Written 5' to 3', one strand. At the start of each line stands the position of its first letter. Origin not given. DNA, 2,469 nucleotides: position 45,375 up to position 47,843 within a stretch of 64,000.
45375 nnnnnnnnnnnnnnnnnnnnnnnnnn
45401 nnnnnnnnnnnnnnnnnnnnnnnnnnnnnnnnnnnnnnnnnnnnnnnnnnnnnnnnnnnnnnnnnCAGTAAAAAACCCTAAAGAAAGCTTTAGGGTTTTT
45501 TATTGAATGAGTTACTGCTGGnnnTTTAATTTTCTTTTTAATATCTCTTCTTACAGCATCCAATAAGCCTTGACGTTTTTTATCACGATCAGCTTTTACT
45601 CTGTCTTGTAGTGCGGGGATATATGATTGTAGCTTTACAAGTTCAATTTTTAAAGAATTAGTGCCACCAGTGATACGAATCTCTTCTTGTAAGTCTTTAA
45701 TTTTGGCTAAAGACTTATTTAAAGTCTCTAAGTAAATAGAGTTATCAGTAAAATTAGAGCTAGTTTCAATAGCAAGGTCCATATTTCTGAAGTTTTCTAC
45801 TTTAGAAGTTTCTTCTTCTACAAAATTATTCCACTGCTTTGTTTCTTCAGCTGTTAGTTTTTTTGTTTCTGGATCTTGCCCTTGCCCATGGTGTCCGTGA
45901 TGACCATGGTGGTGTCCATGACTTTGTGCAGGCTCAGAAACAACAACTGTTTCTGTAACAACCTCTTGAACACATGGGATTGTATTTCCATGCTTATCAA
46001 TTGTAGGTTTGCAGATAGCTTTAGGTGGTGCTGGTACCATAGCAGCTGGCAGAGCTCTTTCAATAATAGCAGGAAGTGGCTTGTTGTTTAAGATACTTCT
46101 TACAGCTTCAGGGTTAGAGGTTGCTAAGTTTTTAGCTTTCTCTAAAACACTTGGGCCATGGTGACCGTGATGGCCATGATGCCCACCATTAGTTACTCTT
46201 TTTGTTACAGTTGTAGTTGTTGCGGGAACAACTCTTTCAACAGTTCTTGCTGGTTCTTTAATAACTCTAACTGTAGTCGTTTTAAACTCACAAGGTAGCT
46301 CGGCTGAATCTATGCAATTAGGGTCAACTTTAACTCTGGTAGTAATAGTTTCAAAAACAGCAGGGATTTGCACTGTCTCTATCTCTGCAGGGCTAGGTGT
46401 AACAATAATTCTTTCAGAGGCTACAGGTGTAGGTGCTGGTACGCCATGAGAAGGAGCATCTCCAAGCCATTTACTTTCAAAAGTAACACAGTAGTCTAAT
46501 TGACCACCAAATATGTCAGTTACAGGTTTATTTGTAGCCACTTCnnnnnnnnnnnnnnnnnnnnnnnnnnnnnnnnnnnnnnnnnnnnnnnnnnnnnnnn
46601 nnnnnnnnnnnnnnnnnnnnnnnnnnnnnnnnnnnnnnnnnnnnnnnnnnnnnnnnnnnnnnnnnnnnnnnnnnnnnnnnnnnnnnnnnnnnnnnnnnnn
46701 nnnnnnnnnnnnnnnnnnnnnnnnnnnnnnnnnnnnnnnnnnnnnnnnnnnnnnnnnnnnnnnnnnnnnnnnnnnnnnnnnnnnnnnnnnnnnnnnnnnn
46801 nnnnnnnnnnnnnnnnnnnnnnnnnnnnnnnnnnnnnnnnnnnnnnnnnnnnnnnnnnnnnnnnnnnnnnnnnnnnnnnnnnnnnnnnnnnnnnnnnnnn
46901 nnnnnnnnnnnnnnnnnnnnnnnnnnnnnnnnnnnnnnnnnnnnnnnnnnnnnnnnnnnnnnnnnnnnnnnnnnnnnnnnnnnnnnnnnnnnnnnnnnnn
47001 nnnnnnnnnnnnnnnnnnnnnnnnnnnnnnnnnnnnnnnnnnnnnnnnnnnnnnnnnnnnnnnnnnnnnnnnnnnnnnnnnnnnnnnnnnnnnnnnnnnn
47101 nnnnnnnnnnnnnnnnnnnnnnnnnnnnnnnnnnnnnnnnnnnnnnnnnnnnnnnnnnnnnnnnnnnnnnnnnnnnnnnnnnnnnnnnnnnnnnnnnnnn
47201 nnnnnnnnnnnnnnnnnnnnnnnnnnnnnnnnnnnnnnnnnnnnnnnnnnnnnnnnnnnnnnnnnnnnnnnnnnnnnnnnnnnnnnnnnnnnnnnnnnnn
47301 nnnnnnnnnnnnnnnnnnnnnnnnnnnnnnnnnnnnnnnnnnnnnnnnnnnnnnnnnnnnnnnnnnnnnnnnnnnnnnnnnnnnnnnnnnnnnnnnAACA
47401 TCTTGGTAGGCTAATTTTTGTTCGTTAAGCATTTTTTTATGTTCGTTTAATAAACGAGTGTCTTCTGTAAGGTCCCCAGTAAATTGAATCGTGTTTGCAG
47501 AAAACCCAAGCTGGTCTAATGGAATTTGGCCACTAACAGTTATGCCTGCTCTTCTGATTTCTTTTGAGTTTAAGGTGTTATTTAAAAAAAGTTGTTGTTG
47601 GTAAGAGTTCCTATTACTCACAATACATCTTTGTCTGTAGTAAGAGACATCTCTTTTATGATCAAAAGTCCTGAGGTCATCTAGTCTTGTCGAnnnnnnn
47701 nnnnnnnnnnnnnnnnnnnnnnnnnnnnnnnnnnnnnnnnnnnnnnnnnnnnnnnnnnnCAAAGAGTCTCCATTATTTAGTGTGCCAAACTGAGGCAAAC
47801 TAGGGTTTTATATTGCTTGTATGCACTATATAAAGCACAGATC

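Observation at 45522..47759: Secreted divergent tyrosinase-like (type-3 copper-like) protein with an unusual C-terminal architecture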

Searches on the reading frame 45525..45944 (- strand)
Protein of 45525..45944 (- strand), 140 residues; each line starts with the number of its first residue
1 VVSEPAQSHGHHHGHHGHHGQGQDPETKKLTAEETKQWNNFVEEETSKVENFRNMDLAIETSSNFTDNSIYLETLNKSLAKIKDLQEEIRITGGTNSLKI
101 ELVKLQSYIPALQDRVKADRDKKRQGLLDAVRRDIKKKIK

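Call 23: search_protein_families(library=pfam, proteins=[window:45525-45929:-], max_evalue=10)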
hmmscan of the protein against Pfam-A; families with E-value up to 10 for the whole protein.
window:45525-45929:- (135 aa): 5 families
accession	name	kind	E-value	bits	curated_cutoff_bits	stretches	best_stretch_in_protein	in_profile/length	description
PF13801.11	Metal_resist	-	0.0063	17.1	29.2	1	5-85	22-104/125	Heavy-metal resistance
PF14989.11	CCDC32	-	0.011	16.2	27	1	32-85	25-80/150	Coiled-coil domain containing 32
PF22037.2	PSD13_N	-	0.012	16.1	27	1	26-97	31-104/224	PSD13 N-terminal repeats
PF00487.30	FA_desaturase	-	0.047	13.9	29.7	1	5-33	63-91/253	Fatty acid desaturase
PF25610.1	HR1_TOCA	-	2.6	8.9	27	1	31-85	23-77/90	TOCA family HR1 domain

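Call 24: search_solved_structures(query=window:45525-45944:-, max_evalue=10, show_alignments=2)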
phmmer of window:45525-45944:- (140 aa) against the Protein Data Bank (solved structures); distinct sequences matched with E-value up to 10: 49.
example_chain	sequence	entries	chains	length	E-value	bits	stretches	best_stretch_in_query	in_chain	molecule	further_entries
3zpl_A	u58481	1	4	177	0.0024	21.4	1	11-48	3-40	PUTATIVE MARR-FAMILY TRANSCRIPTIONAL REPRESSOR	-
9yed_CP1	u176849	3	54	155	0.057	17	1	30-104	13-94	Chemotaxis protein PomB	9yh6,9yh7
7dic_A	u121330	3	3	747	0.06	16.9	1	9-69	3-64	Ribonuclease R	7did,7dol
6tj1_A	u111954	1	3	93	0.087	16.4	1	13-65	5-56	De novo designed WSHC6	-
2c0d_A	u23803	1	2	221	0.11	16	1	9-58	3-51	THIOREDOXIN PEROXIDASE 2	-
7dcy_A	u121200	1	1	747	0.14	15.7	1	9-69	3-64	Ribonuclease R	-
3sht_A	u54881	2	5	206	0.15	15.6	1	10-76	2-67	Microcephalin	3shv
3a5i_A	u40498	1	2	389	0.15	15.6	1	9-111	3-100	Flagellar biosynthesis protein flhA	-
2klc_A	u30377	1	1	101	0.2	15.2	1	8-57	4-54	Ubiquilin-1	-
2yee_A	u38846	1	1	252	0.25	14.9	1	9-116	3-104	HEAT SHOCK PROTEIN HSP 90-ALPHA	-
2ye7_A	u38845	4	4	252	0.26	14.8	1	9-116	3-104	HEAT SHOCK PROTEIN HSP 90-ALPHA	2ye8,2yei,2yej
2ye2_A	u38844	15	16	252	0.3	14.6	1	9-115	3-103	HEAT SHOCK PROTEIN HSP 90-ALPHA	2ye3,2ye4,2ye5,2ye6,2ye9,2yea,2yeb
8xnb_A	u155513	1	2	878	0.31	14.6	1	9-101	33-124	Outer membrane protein assembly factor BamA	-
6qp4_A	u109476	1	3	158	0.33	14.5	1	76-136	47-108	UspA1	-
5lil_A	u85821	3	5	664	0.34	14.4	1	13-62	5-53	Macrolide export ATP-binding/permease protein MacB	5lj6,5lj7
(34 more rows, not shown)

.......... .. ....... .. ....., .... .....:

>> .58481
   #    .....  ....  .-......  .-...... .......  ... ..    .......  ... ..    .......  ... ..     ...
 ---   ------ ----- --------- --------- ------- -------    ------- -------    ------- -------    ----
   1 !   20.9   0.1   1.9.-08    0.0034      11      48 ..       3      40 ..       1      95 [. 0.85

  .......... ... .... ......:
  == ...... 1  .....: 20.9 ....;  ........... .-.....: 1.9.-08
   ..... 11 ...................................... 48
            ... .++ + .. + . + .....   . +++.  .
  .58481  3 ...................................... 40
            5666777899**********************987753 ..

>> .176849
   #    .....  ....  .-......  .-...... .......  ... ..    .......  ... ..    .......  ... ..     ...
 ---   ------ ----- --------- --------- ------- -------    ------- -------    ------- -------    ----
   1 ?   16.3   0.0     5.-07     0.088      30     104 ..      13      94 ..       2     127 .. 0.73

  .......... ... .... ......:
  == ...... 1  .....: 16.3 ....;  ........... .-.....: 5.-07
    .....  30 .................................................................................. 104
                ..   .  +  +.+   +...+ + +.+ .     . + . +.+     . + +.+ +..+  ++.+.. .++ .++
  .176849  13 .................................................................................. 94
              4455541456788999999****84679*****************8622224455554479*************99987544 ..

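Call 62: predict_structure(protein=window:45525-45944:-)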
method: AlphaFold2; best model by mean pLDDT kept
length: 140 residues; sequences in the alignment: 1
mean_pLDDT: 73.6   pTM: 0.47
mean pLDDT of the five models: 73.6, 66.5, 63.2, 58.7, 52.6
residues with pLDDT >= 90: 8; 70-90: 91; 50-70: 30; < 50: 11
segments of 3 or more residues with pLDDT < 50: 14-21
pLDDT, mean of each block of 10 residues (from residue 1): 55 45 66 82 80 74 60 80 83 79 77 77 84 89
secondary structure, 60 per line:
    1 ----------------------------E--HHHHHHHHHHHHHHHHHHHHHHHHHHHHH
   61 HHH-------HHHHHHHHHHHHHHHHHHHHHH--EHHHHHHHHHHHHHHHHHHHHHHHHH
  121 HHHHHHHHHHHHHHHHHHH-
elements in order: H32-63 H71-92 H96-139

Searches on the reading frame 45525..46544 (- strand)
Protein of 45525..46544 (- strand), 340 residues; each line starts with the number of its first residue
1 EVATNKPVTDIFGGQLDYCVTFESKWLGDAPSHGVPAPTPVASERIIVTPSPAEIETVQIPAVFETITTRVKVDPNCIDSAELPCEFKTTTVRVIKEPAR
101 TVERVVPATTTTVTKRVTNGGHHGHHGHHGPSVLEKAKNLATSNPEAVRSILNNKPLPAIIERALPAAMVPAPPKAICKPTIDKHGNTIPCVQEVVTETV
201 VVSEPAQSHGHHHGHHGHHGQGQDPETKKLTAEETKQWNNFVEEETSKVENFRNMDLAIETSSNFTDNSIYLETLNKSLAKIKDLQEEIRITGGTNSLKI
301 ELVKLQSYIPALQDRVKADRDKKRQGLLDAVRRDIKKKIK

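Call 23: search_protein_families(library=pfam, proteins=[window:45525-46544:-], max_evalue=10)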
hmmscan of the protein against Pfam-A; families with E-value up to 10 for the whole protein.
window:45525-46544:- (340 aa): 4 families
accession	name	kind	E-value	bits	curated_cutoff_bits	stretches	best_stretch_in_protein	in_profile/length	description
PF13801.11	Metal_resist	-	0.0012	19.5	29.2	1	205-289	18-103/125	Heavy-metal resistance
PF14989.11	CCDC32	-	0.062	13.7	27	1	238-290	26-80/150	Coiled-coil domain containing 32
PF22037.2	PSD13_N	-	0.098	13.1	27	1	231-290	31-92/224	PSD13 N-terminal repeats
PF00487.30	FA_desaturase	-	1.6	8.9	29.7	1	208-235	62-88/253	Fatty acid desaturase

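Call 40: search_protein_representatives(protein=window:45525-46544:-)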
Query: 340 residues. Proteins with E-value up to 0.001 (for the whole library): 171; up to 1e-10: 5; up to 1e-30: 0. The best 150 are listed.
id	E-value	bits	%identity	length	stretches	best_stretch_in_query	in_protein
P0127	7.0e-15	71.4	34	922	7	42-121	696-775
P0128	5.1e-14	68.6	35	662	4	56-118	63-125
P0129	1.8e-11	60.2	35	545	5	50-118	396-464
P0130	3.4e-11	59.3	34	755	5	43-118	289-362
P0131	8.5e-11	58.0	35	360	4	35-118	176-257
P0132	1.3e-10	57.4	37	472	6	54-117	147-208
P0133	1.5e-10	57.2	39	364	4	49-118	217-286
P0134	5.9e-10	55.2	37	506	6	35-118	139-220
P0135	7.3e-10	54.9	35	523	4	36-118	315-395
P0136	7.6e-10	54.9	36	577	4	55-117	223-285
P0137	9.9e-10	54.5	39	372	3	36-119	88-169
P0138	1.4e-09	54.0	36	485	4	58-120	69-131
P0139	5.1e-09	52.2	40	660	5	41-117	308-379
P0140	7.4e-09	51.6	36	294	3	43-112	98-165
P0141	9.2e-09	51.3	38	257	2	58-119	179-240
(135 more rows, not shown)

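Call 41: search_protein_families(library=pfam, proteins=[P0127, P0128, P0129, P0130, P0131, P0132, P0133, P0134, P0135, P0137], max_evalue=0.001)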
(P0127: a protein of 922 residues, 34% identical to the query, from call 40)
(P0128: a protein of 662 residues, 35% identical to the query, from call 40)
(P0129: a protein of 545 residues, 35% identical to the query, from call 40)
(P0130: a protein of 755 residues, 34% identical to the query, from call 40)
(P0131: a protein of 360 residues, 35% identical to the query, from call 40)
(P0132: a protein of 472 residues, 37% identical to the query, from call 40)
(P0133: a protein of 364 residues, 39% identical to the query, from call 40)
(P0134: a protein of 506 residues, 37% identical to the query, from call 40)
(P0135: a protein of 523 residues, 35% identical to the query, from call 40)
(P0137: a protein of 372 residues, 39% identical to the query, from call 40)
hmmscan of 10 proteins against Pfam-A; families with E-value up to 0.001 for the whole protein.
P0127 (922 aa): 1 family
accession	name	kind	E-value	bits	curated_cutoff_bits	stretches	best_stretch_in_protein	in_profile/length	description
PF01471.23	PG_binding_1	-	1.4e-10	41.7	23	1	861-907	3-48/57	Putative peptidoglycan binding domain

P0128 (662 aa): 0 families

P0129 (545 aa): 5 families
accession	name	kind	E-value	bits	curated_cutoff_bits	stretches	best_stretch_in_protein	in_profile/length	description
PF00691.25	OmpA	-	8.6e-22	77.8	27.2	1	273-367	2-98/98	OmpA family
PF02837.24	Glyco_hydro_2_N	-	1.9e-08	34.9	28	0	141-183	30-73/169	Glycosyl hydrolases family 2, sugar binding domain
PF01471.23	PG_binding_1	-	5.6e-08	33.3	23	1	488-540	6-57/57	Putative peptidoglycan binding domain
PF05359.17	DUF748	-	0.00013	20.7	50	0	265-314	875-924/1037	Domain of Unknown Function (DUF748)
PF11966.13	SSURE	-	0.00064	20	25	0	133-154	4-25/149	SSURE domain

P0130 (755 aa): 3 families
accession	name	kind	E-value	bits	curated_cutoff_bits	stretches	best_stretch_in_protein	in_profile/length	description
PF01471.23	PG_binding_1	-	1e-10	42.1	23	1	453-505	4-57/57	Putative peptidoglycan binding domain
PF00188.32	CAP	-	1.3e-05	26.5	21.1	1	642-736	12-101/117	Cysteine-rich secretory protein family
PF08823.16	PG_binding_2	-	0.00025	21.7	21.1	0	452-492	16-56/74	Putative peptidoglycan binding domain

P0131 (360 aa): 2 families
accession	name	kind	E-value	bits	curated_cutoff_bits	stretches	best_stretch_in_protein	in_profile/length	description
PF01471.23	PG_binding_1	-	1.1e-08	35.6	23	1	304-357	5-57/57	Putative peptidoglycan binding domain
PF13306.12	LRR_5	-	4.1e-05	23.9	27.7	1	177-281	19-121/127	BspA type Leucine rich repeat region (6 copies)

P0132 (472 aa): 2 families
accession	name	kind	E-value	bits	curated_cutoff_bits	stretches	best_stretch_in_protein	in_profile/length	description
PF01471.23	PG_binding_1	-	4.2e-07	30.5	23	1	417-470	5-57/57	Putative peptidoglycan binding domain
PF16244.11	DUF4901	-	7.9e-05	23.2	27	0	216-267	10-64/148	YcdB, YcdC repeated domain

P0133 (364 aa): 1 family
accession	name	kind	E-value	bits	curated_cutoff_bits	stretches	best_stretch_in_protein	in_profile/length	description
PF01471.23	PG_binding_1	-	1.6e-13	51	23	1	307-360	3-57/57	Putative peptidoglycan binding domain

P0134 (506 aa): 1 family
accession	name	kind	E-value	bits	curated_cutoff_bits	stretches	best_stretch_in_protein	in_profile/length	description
PF01471.23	PG_binding_1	-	1.4e-13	51.2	23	1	451-502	5-57/57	Putative peptidoglycan binding domain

P0135 (523 aa): 1 family
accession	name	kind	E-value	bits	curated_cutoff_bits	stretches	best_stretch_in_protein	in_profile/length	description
PF01471.23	PG_binding_1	-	9.9e-11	42.1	23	1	460-503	2-45/57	Putative peptidoglycan binding domain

P0137 (372 aa): 2 families
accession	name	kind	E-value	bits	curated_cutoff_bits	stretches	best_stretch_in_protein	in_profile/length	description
PF01471.23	PG_binding_1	-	2.6e-16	60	23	1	316-369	3-56/57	Putative peptidoglycan binding domain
PF08823.16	PG_binding_2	-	0.00051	20.7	21.1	1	311-354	11-54/74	Putative peptidoglycan binding domain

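Call 81: search_protein_families(library=ncbifam, proteins=[P0133], max_evalue=0.001)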
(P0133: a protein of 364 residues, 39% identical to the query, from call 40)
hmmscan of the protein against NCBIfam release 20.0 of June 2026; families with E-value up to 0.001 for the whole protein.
P0133 (364 aa): 4 families
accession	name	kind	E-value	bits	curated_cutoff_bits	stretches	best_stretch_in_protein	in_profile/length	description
TIGR03979.1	His_Ser_Rich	equivalog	2.3e-13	50.6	121.65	1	287-363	125-189/190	His-Xaa-Ser repeat protein HxsA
TIGR02869.1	spore_SleB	equivalog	4.7e-07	29.9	236.5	1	306-363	13-71/201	spore cortex-lytic enzyme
NF004786.0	PRK06132.1-3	equivalog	5e-06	25.6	329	1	231-349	144-263/418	hypothetical protein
NF052377.1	lmo1851_S41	exception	0.0001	21.1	725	1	301-351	385-436/468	lmo1851 family serine protease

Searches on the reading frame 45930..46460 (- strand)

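Call 23: search_protein_families(library=pfam, proteins=[window:45930-46460:-], max_evalue=10)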
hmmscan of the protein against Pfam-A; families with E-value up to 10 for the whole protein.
window:45930-46460:- (177 aa): 1 family
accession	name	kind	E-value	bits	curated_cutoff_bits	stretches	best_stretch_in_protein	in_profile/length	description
PF16624.10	zf-C2H2_assoc2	-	0.094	14.1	25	1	61-119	13-70/95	Unstructured region upstream of a zinc-finger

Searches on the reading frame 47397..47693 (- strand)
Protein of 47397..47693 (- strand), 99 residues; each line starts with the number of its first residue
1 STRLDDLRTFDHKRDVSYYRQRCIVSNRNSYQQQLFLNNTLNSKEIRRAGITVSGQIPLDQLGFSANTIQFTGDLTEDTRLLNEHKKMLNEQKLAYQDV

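Call 23: search_protein_families(library=pfam, proteins=[window:47433-47693:-], max_evalue=10)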
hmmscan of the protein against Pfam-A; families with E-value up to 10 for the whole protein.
window:47433-47693:- (87 aa): 0 families

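Call 90: find_homologous_proteins(query=window:47397-47693:-, max_evalue=0.01)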
Query window:47397-47693:-: 1 candidates shared short words with the query, none scored E <= 0.01.
